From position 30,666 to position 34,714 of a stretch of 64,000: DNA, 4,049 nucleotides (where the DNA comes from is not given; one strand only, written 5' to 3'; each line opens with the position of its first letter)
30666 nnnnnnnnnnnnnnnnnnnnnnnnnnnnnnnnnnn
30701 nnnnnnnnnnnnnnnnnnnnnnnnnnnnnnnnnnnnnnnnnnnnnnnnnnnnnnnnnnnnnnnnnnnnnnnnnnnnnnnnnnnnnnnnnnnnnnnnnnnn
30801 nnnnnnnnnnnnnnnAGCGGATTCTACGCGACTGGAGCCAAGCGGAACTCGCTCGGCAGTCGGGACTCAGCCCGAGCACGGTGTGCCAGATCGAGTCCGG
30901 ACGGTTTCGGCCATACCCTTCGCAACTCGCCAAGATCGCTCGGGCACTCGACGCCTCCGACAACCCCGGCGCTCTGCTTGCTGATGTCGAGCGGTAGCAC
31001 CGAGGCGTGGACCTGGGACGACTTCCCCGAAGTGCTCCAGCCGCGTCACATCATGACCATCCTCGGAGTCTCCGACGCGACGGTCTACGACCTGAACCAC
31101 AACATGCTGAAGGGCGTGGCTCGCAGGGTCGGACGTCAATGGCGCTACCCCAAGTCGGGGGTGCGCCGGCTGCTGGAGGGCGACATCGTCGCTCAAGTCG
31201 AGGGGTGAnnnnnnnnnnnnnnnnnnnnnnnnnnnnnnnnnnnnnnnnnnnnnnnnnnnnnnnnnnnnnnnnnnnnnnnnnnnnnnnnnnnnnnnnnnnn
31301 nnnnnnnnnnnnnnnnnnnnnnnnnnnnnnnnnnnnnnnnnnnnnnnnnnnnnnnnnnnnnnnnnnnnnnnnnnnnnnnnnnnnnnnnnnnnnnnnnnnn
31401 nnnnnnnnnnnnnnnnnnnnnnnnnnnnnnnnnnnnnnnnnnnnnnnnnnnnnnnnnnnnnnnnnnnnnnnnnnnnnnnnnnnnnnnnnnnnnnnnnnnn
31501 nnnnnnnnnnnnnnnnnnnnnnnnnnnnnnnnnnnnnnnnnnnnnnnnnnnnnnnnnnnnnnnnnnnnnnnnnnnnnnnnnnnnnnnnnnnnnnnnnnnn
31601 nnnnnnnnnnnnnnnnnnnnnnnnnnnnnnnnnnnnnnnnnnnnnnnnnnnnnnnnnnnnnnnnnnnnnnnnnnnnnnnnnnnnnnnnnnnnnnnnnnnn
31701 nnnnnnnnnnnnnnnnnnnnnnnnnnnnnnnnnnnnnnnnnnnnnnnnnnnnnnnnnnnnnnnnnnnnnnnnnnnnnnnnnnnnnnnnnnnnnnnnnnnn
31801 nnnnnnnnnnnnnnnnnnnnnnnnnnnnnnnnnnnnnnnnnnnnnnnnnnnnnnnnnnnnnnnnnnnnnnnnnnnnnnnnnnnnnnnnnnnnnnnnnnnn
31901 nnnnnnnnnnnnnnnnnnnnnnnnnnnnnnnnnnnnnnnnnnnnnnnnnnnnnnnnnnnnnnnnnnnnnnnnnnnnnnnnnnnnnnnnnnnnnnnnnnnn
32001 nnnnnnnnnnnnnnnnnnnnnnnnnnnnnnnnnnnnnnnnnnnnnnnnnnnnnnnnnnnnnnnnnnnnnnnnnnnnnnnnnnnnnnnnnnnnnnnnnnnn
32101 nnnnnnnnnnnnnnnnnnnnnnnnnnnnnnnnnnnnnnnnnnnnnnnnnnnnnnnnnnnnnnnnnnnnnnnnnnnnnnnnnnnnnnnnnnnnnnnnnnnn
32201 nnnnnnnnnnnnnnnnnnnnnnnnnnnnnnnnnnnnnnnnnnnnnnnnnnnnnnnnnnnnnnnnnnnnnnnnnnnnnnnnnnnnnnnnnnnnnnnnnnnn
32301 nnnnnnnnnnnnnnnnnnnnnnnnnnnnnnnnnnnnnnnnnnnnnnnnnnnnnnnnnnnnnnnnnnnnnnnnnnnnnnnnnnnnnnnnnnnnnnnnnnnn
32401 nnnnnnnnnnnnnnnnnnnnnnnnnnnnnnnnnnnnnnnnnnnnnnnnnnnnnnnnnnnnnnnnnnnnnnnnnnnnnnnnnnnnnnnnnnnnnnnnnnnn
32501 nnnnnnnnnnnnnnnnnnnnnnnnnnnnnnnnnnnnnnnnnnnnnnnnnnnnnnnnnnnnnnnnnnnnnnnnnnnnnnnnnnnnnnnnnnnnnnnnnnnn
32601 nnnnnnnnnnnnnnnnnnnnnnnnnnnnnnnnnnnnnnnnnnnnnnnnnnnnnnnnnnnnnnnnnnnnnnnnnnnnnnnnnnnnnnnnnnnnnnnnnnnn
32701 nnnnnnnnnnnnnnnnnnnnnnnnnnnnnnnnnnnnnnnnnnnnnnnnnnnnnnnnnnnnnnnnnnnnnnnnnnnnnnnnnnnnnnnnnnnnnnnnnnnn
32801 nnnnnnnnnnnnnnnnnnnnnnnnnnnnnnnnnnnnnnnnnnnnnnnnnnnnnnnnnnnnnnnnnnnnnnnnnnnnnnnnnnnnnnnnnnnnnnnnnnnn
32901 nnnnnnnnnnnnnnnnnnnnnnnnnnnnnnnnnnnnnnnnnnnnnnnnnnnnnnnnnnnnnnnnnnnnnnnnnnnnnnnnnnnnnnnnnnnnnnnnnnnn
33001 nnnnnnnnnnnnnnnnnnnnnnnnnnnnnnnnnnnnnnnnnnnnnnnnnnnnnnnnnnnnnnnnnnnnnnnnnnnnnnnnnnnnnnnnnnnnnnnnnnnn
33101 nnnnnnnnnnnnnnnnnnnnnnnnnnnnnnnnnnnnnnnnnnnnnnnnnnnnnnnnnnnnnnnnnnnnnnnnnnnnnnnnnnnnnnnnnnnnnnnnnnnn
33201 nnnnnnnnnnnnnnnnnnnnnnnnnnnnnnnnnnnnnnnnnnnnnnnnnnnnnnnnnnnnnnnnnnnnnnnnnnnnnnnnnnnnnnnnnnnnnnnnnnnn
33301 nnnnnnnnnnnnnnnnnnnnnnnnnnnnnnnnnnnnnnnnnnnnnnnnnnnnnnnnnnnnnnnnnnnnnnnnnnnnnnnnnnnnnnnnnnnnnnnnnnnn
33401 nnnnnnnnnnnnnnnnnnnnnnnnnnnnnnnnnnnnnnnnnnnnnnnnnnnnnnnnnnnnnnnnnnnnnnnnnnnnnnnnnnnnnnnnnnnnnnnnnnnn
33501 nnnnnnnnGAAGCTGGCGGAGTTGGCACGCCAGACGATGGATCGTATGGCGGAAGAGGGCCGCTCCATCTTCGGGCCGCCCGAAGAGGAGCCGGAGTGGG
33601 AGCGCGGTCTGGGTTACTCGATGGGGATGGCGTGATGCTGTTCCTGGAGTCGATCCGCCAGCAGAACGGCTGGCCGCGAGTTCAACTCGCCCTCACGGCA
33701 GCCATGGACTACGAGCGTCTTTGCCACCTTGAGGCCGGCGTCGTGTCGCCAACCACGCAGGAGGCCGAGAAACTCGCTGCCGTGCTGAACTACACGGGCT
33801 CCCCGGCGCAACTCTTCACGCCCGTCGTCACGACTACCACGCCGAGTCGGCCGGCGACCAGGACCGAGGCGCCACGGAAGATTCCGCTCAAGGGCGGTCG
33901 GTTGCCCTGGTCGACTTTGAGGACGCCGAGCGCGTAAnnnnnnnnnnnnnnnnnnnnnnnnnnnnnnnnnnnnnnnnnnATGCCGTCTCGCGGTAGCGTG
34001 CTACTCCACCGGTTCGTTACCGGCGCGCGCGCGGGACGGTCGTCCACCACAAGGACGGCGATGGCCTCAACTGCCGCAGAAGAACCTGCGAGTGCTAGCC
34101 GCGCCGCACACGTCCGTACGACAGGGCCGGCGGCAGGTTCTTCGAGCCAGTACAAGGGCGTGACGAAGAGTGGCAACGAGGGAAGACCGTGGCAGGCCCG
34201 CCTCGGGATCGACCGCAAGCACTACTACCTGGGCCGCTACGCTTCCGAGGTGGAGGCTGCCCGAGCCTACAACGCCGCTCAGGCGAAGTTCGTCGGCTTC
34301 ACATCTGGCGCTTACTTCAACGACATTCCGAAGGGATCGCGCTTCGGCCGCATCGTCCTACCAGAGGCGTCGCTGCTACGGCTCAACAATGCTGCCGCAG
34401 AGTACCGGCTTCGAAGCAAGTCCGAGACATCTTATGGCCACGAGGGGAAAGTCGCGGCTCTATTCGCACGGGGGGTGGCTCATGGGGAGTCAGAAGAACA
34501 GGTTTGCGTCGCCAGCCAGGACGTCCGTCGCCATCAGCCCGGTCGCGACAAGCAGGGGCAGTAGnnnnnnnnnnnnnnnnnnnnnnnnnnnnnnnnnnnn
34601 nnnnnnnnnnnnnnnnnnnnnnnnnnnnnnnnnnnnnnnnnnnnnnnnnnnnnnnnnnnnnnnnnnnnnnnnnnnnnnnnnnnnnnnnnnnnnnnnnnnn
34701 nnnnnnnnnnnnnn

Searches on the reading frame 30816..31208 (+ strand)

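Call 35: search_protein_families(library=pfam, proteins=[window:30816-31208:+], max_evalue=0.01)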
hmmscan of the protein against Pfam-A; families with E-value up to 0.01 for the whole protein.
window:30816-31208:+ (130 aa): 1 family
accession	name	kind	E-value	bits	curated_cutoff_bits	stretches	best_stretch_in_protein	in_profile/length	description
PF12728.13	HTH_17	-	2.9e-06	27.9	27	1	77-121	5-48/51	Helix-turn-helix domain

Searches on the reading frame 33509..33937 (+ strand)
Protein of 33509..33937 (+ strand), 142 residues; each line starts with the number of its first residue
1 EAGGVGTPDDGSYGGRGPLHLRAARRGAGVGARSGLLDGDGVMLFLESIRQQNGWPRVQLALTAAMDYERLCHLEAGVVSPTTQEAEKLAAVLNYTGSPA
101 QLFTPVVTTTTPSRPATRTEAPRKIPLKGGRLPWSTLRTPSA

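Call 35: search_protein_families(library=pfam, proteins=[window:33509-33937:+], max_evalue=0.01)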
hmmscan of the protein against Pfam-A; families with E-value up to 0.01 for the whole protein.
window:33509-33937:+ (142 aa): 1 family
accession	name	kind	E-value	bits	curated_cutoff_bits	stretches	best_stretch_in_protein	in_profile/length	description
PF01381.28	HTH_3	-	0.00034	21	23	1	46-96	1-51/55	Helix-turn-helix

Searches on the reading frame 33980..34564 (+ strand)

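Call 20: search_protein_families(library=phrogs, proteins=[window:33980-34564:+], max_evalue=0.01)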
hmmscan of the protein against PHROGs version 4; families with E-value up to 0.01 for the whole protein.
window:33980-34564:+ (194 aa): 4 families
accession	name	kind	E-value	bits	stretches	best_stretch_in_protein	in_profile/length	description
phrog_99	-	DNA, RNA and nucleotide metabolism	1.8e-12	48.6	1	50-108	207-263/383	HNH endonuclease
phrog_374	-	DNA, RNA and nucleotide metabolism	1.9e-08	34.6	1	54-119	358-423/617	HNH endonuclease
phrog_3593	-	DNA, RNA and nucleotide metabolism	0.0003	21.5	1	46-106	139-198/210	HNH endonuclease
phrog_953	-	DNA, RNA and nucleotide metabolism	0.00039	20.8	1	55-101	312-358/420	HNH endonuclease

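Call 35: search_protein_families(library=pfam, proteins=[window:33980-34564:+], max_evalue=0.01)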
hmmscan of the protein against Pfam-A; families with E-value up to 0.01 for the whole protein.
window:33980-34564:+ (194 aa): 0 families
